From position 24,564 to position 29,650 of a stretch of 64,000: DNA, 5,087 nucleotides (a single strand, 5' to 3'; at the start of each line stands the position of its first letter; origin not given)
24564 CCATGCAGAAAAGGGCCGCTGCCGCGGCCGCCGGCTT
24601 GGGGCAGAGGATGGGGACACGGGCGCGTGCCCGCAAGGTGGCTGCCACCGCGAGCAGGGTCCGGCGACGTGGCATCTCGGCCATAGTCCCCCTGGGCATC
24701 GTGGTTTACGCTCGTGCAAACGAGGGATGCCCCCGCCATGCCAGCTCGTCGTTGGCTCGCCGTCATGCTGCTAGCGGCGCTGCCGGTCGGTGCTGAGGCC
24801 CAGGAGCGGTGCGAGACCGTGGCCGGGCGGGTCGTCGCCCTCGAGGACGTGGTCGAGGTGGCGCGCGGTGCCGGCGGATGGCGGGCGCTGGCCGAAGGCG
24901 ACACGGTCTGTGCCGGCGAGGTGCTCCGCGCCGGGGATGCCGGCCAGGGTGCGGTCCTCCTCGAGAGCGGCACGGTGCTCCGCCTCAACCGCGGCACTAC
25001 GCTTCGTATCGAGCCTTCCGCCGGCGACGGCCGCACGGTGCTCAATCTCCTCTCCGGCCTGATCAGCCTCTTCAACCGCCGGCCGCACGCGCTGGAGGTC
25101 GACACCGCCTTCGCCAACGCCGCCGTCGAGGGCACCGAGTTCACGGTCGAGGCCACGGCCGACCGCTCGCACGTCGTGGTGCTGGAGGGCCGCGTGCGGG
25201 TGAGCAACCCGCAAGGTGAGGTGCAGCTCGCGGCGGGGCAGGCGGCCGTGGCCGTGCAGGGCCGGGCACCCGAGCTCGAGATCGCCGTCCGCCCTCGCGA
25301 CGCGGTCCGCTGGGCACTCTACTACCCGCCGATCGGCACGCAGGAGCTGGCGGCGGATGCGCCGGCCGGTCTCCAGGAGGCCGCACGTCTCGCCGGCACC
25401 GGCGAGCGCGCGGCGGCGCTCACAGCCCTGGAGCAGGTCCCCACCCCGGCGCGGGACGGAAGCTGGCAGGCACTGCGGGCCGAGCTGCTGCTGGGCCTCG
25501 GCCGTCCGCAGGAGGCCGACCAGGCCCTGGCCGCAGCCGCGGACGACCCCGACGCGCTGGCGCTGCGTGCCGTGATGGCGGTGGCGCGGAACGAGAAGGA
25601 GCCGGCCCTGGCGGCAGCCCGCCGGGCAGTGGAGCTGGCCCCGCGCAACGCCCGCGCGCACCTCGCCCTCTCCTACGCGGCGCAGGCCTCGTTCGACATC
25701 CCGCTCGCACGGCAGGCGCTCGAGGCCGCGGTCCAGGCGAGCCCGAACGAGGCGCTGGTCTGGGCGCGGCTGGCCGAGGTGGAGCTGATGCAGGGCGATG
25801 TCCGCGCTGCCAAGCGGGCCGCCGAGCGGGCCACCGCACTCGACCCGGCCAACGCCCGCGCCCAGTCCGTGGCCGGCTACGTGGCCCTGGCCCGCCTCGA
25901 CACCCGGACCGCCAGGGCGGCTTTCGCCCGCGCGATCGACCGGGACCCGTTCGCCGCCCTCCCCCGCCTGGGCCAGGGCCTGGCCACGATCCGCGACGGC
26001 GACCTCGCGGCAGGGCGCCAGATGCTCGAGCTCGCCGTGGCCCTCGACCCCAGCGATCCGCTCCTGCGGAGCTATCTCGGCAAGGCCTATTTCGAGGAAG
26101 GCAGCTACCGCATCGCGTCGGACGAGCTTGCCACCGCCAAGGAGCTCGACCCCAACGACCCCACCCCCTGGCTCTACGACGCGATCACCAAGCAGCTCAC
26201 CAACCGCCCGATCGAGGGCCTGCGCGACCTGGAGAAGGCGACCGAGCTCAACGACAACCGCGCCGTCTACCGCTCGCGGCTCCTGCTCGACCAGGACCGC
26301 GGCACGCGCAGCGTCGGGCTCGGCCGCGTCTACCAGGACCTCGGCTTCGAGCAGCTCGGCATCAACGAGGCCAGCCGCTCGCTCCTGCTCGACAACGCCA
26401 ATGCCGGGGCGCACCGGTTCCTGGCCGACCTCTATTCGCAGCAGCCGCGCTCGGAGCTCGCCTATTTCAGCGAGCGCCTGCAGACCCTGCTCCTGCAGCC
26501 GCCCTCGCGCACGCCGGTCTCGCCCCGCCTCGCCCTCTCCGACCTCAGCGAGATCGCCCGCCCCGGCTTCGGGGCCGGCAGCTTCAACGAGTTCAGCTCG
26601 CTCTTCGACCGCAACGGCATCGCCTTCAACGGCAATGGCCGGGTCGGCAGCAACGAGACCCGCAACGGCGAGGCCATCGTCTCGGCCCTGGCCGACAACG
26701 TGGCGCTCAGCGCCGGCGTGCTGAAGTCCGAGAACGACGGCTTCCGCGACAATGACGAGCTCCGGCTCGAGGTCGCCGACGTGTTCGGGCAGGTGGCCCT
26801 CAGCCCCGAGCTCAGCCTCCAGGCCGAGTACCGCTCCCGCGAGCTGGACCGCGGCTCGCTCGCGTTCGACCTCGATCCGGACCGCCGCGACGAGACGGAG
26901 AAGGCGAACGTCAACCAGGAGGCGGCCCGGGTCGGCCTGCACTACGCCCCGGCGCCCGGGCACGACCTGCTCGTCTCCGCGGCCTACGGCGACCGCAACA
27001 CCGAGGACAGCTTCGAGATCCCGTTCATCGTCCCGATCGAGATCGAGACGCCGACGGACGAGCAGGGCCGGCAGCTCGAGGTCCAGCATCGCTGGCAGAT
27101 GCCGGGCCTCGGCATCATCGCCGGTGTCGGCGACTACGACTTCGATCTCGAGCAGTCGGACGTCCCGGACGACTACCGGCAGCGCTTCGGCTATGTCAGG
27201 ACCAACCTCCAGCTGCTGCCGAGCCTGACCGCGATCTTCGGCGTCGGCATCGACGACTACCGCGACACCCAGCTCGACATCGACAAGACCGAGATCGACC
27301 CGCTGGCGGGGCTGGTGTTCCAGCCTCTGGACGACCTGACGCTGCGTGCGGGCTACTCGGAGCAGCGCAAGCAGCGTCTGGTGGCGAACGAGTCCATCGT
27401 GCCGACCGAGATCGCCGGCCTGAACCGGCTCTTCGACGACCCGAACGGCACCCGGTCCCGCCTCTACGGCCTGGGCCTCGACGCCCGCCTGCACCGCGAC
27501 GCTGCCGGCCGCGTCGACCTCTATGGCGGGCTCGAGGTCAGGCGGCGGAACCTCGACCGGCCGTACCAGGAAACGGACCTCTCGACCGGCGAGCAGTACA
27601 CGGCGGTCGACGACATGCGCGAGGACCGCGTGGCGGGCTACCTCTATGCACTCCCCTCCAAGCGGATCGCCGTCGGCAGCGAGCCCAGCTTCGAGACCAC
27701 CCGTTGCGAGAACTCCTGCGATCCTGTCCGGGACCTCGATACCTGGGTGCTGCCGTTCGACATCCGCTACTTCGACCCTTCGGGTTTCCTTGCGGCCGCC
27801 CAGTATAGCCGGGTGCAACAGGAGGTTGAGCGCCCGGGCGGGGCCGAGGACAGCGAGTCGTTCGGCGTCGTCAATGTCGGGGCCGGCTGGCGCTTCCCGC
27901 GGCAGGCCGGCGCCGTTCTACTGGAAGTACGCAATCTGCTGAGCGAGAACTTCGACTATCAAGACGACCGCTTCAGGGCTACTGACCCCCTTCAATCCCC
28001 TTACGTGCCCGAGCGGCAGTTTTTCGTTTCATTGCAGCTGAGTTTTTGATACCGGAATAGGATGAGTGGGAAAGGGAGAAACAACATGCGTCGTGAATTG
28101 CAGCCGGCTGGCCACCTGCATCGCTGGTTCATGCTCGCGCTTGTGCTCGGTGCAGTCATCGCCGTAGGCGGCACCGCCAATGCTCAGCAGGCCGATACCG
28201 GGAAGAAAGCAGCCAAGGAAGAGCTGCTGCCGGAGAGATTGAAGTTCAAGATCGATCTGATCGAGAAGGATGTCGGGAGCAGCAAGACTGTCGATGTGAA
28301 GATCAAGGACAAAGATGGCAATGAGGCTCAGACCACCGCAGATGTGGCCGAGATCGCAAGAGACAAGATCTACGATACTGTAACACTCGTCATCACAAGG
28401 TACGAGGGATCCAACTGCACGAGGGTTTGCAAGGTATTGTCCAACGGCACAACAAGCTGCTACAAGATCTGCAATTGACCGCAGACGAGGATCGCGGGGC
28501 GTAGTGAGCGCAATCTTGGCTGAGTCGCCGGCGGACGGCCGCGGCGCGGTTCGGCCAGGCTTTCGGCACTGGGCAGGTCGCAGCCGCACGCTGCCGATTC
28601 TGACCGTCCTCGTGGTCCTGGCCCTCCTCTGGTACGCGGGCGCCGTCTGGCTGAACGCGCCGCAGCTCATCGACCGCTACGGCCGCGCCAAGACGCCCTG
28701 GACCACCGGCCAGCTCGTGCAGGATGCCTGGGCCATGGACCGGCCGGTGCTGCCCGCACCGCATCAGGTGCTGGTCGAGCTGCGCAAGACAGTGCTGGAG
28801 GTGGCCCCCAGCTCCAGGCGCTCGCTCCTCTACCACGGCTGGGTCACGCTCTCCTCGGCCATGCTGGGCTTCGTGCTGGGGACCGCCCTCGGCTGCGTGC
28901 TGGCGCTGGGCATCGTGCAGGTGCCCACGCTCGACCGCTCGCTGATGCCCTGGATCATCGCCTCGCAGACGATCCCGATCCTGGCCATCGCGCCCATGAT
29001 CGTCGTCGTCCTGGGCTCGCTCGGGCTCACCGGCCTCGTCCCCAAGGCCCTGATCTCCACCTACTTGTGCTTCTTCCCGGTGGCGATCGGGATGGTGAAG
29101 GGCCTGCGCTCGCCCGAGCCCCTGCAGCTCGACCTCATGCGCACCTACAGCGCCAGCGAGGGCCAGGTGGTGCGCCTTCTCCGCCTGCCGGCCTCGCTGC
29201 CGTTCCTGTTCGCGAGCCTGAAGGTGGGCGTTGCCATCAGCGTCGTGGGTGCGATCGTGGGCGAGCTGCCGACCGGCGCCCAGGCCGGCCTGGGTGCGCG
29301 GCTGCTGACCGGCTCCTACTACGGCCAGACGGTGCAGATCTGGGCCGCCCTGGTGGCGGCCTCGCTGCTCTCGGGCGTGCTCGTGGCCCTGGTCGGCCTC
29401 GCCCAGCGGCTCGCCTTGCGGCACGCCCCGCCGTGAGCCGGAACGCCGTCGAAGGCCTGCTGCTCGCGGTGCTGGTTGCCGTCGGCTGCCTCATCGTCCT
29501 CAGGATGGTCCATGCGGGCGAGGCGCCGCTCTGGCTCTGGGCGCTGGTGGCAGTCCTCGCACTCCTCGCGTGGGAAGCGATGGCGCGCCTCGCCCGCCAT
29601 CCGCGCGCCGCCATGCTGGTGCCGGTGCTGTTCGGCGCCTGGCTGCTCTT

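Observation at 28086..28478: Low-GC small secreted protein with a twin CX3C motif wedged between the OM barrel gene and an ABC importer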

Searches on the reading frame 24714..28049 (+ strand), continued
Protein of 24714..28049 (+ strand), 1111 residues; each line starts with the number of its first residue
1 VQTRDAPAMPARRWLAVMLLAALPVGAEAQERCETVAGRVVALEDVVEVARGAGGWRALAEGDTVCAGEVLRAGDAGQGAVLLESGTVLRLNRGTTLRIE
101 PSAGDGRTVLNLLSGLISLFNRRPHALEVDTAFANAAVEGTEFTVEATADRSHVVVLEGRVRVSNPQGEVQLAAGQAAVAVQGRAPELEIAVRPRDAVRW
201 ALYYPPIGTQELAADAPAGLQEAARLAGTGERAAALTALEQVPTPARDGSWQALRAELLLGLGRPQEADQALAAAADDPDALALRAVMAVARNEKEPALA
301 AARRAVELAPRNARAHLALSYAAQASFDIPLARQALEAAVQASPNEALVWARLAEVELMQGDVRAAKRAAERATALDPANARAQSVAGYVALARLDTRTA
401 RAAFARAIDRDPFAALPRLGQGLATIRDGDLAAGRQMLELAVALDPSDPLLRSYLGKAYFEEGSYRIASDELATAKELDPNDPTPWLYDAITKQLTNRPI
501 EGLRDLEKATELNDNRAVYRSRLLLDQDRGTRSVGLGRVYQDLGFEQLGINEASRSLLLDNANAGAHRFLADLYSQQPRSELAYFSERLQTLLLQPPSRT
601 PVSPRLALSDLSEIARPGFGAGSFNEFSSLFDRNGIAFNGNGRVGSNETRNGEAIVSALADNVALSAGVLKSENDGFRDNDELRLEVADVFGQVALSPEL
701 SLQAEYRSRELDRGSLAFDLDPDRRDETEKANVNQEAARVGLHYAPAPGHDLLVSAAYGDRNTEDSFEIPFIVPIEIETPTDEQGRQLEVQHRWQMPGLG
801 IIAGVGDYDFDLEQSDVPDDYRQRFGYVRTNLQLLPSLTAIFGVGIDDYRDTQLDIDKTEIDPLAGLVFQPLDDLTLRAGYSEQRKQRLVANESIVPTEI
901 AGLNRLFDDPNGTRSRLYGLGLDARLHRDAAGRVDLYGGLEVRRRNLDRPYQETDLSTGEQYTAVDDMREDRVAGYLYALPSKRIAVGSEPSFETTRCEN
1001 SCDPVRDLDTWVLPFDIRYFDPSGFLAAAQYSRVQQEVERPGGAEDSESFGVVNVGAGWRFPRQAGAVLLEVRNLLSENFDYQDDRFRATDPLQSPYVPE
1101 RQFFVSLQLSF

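Call 61: search_protein_families(library=pfam, proteins=[L021:7968-11567:+, L008:13545-15797:-, L008:15811-17439:-, L012:13939-14355:-, L013:12705-13625:+, L018:7155-9752:+, L014:7589-9787:+, L015:2168-4441:+, L011:7490-8914:+], max_evalue=0.001)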
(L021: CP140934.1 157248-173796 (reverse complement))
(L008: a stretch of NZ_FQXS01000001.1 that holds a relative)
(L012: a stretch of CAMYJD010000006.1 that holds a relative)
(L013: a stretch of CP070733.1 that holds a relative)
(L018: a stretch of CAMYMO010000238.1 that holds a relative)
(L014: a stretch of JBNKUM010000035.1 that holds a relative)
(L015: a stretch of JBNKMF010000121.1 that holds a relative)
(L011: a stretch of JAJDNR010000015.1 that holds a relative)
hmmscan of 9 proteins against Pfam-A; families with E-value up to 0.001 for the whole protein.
L021:7968-11567:+ (1200 aa): 11 families
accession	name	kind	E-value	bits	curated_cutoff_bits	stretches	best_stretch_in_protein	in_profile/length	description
PF04773.18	FecR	-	2.3e-15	57.2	24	1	66-160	1-97/97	FecR protein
PF13431.12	TPR_17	-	5.2e-12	45.5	24.4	0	464-487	1-24/34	Tetratricopeptide repeat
PF13428.12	TPR_14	-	9.2e-12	44.9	23.5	0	378-414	6-42/44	Tetratricopeptide repeat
PF14559.12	TPR_19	-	1.2e-11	45.1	25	1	521-587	2-68/68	Tetratricopeptide repeat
PF13432.12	TPR_16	-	6.9e-08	33.2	32.7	1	422-476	11-65/65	Tetratricopeptide repeat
PF23914.1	TPR_CcmH_CycH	-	1.9e-07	31.5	42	1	431-531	39-142/158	Cytochrome c-type biogenesis protein H TPR domain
PF00515.34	TPR_1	-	2.9e-07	30.5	27.8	0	444-473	3-32/34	Tetratricopeptide repeat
PF13181.12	TPR_8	-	3e-07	30.5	25.7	0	443-473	2-32/34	Tetratricopeptide repeat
PF07719.23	TPR_2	-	6.5e-07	29.4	27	0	444-473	3-32/34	Tetratricopeptide repeat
PF13371.12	TPR_9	-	1.4e-06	28.6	35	2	417-479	4-66/73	Tetratricopeptide repeat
PF13414.12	TPR_11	-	8.1e-06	25.9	26.8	0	417-454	3-40/42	TPR repeat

L008:13545-15797:- (750 aa): 2 families
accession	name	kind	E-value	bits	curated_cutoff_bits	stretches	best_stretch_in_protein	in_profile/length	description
PF05226.16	CHASE2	-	1.9e-26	93.7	26.3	1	21-395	7-253/257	CHASE2 domain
PF00211.25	Guanylate_cyc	-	8e-13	48.8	21.9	1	501-629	12-138/183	Adenylate and Guanylate cyclase catalytic domain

L008:15811-17439:- (542 aa): 9 families
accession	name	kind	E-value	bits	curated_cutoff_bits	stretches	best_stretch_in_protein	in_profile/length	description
PF00158.32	Sigma54_activat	-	7.4e-72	240.9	20.2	1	229-395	1-167/168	Sigma-54 interaction domain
PF25601.1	AAA_lid_14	-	4.1e-23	81.4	27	1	401-481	1-80/87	AAA+ ATPase lid domain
PF14532.12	Sigma54_activ_2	-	1.1e-20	74.7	25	1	230-400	1-138/138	Sigma-54 interaction domain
PF13185.12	GAF_2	-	1.3e-15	58.2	28.6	1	51-194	3-136/136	GAF domain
PF01590.32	GAF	-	6.7e-15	56.2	22.4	1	52-193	2-133/133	GAF domain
PF13492.12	GAF_3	-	1.9e-10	41.7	27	1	51-195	1-129/129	GAF domain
PF02954.25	HTH_8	-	2e-10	40.7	22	1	498-537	2-41/42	Bacterial regulatory protein, Fis family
PF07728.20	AAA_5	-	1.4e-06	28.8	22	1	253-371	2-123/139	AAA domain (dynein-related subfamily)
PF18024.7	HTH_50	-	3.8e-05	23.7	27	1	494-541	4-50/50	Helix-turn-helix domain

L012:13939-14355:- (138 aa): 1 family
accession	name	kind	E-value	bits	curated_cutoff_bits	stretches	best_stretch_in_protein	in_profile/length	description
PF04358.19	DsrC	-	2.1e-17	63.9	24.9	1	35-127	10-104/107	DsrC like protein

L013:12705-13625:+ (306 aa): 0 families

L018:7155-9752:+ (865 aa): 10 families
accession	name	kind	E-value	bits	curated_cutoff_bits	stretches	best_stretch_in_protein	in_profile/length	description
PF00072.30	Response_reg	-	1e-33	116.2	30.2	2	737-850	1-110/111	Response regulator receiver domain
PF02518.31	HATPase_c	-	4.6e-31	108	26.4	1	450-565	1-110/111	Histidine kinase-, DNA gyrase B-, and HSP90-like ATPase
PF00512.31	HisKA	-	1.8e-23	82.8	26.9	1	338-403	1-66/66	His Kinase A (phospho-acceptor) domain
PF13426.13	PAS_9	-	1.5e-22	80.3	27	1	90-194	2-103/103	PAS domain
PF00989.32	PAS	-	7e-22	78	22.6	2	82-190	4-111/113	PAS fold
PF13188.13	PAS_8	-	2.2e-16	59.6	21.8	2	79-128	1-47/65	PAS domain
PF08448.16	PAS_4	-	3.6e-13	50.1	23.1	2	85-195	1-108/110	PAS fold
PF24820.1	Diguanyl_cycl_sensor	-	3.2e-07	30.7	28.1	1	86-179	3-98/109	Diguanylate cyclase-like sensor domain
PF08447.18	PAS_3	-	3e-05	24.6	25.6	0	104-182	4-81/89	PAS fold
PF23198.2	PDE8A_N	-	0.00026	21.4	29.6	1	736-829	11-104/147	PDE8A-like, N-terminal domain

L014:7589-9787:+ (732 aa): 2 families
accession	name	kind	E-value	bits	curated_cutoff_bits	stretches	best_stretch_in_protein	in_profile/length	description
PF05226.16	CHASE2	-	4e-33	115.5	26.3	1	45-388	22-255/257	CHASE2 domain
PF00211.25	Guanylate_cyc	-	6.2e-14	52.4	21.9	1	495-658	14-180/183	Adenylate and Guanylate cyclase catalytic domain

L015:2168-4441:+ (757 aa): 2 families
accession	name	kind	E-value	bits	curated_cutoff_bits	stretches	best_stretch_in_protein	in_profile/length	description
PF05226.16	CHASE2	-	4.3e-34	118.7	26.3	1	72-414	24-256/257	CHASE2 domain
PF00211.25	Guanylate_cyc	-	1.9e-13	50.9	21.9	1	520-680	14-178/183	Adenylate and Guanylate cyclase catalytic domain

L011:7490-8914:+ (474 aa): 1 family
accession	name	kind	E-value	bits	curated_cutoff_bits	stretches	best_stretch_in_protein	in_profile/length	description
PF01566.24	Nramp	-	6e-70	236.5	29.8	1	101-438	2-348/357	Natural resistance-associated macrophage protein-like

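Call 93: search_protein_families(library=padloc, proteins=[window:24714-28046:+], max_evalue=0.1)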
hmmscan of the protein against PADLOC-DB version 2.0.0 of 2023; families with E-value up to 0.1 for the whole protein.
window:24714-28046:+ (1111 aa): 0 families

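Call 96: get_annotated_region(hit=H30, flank=7000)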
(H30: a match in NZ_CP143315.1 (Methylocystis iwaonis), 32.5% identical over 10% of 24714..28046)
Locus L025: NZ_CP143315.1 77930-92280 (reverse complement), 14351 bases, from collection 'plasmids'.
description: Methylocystis iwaonis strain SD4 plasmid unnamed1, complete sequence
organism: Methylocystis iwaonis (NCBI taxid 2885079)
taxonomy: Bacteria; Pseudomonadota; Alphaproteobacteria; Hyphomicrobiales; Methylocystaceae; Methylocystis; Methylocystis iwaonis
host: -; source: cell culture,rice rhizosphere; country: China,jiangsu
typing (MOB-suite, as given by PLSDB): non-mobilizable
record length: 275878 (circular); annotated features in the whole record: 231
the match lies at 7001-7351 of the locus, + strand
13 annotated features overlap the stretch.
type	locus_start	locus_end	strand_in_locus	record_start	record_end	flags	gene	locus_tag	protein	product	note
CDS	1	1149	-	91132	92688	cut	-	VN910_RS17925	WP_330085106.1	SulP family inorganic anion transporter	GO:0008272 - sulfate transport [Evidence IEA]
CDS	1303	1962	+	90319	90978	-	-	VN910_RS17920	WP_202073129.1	carbonic anhydrase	-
CDS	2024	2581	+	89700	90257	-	-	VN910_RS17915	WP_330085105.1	hypothetical protein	-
CDS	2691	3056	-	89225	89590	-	-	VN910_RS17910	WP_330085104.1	NAD(P)H-dependent oxidoreductase subunit E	-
CDS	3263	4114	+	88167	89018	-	-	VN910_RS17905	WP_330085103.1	tryptophan 2,3-dioxygenase family protein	GO:0019441 - tryptophan catabolic process to kynurenine [Evidence IEA]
CDS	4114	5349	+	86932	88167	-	-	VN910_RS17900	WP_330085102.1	aminotransferase class V-fold PLP-dependent enzyme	-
CDS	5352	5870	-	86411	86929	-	-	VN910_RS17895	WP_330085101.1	RES family NAD+ phosphorylase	-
CDS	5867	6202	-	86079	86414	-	-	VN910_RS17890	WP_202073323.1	antitoxin Xre/MbcA/ParS toxin-binding domain-containing protein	-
CDS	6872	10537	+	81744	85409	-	-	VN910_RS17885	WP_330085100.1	FecR domain-containing protein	-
CDS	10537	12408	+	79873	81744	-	-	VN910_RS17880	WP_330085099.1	adenylate/guanylate cyclase domain-containing protein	-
CDS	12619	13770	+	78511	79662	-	-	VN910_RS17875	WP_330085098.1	Rieske 2Fe-2S domain-containing protein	-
CDS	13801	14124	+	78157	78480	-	-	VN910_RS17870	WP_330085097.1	SCP2 sterol-binding domain-containing protein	-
CDS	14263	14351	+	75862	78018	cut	-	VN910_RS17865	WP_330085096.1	AMP-binding protein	-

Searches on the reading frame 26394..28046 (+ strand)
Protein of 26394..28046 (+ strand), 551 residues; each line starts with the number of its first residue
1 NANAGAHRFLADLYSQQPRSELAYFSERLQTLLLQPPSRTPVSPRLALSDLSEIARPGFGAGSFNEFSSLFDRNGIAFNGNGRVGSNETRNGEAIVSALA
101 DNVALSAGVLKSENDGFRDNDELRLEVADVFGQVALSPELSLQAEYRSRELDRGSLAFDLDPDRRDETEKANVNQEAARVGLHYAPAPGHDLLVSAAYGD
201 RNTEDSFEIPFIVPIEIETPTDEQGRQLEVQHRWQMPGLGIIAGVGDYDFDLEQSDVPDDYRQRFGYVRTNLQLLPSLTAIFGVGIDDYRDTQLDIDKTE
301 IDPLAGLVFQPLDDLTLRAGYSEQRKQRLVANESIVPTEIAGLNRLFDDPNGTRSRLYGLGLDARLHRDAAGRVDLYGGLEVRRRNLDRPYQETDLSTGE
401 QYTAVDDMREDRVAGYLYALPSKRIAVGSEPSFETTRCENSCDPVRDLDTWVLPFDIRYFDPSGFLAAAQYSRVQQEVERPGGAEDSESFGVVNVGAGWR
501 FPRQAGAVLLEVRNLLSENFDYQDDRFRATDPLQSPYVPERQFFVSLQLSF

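Call 104: predict_structure(alignment_id=A6)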
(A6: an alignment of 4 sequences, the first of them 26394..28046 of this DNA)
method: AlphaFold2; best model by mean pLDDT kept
length: 551 residues; sequences in the alignment: 4
mean_pLDDT: 39.2   pTM: 0.37
mean pLDDT of the five models: 39.2, 39.1, 36.8, 34.3, 34.1
residues with pLDDT >= 90: 0; 70-90: 36; 50-70: 110; < 50: 405
segments of 3 or more residues with pLDDT < 50: 1-311, 325-352, 390-422, 517-541
pLDDT, mean of each block of 10 residues (from residue 1): 32 41 40 31 29 32 35 32 29 30 26 26 23 22 22 25 40 35 23 23 25 25 35 21 22 31 24 22 21 23 35 53 44 27 32 54 68 66 57 39 31 28 58 64 60 72 72 71 63 71 58 54 41 39 52 46
secondary structure, 60 per line:
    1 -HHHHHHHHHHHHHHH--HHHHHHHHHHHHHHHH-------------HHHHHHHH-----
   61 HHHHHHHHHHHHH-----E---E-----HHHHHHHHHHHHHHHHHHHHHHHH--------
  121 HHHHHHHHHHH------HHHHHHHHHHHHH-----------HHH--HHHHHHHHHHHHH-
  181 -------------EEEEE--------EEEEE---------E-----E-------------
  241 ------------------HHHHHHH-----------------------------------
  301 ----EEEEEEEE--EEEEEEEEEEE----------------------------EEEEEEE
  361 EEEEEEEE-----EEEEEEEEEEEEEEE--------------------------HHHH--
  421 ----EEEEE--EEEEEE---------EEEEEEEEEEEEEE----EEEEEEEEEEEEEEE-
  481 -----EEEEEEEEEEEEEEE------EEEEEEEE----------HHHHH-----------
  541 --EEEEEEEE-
elements in order: H2-16 H19-34 H48-55 H61-73 H89-112 H121-131 H138-150 H167-179 E194-198 E207-211 H259-265 E305-312 E315-325 E354-368 E374-388 H415-418 E425-429 E432-437 E447-460 E465-479 E486-500 E507-514 H525-529 E543-550

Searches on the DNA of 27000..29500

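Call 71: search_rna_families(source=window, start=27000, end=29500, threshold=evalue, max_evalue=1)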
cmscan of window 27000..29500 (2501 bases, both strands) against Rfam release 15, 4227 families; matches with E-value up to 1: 0.
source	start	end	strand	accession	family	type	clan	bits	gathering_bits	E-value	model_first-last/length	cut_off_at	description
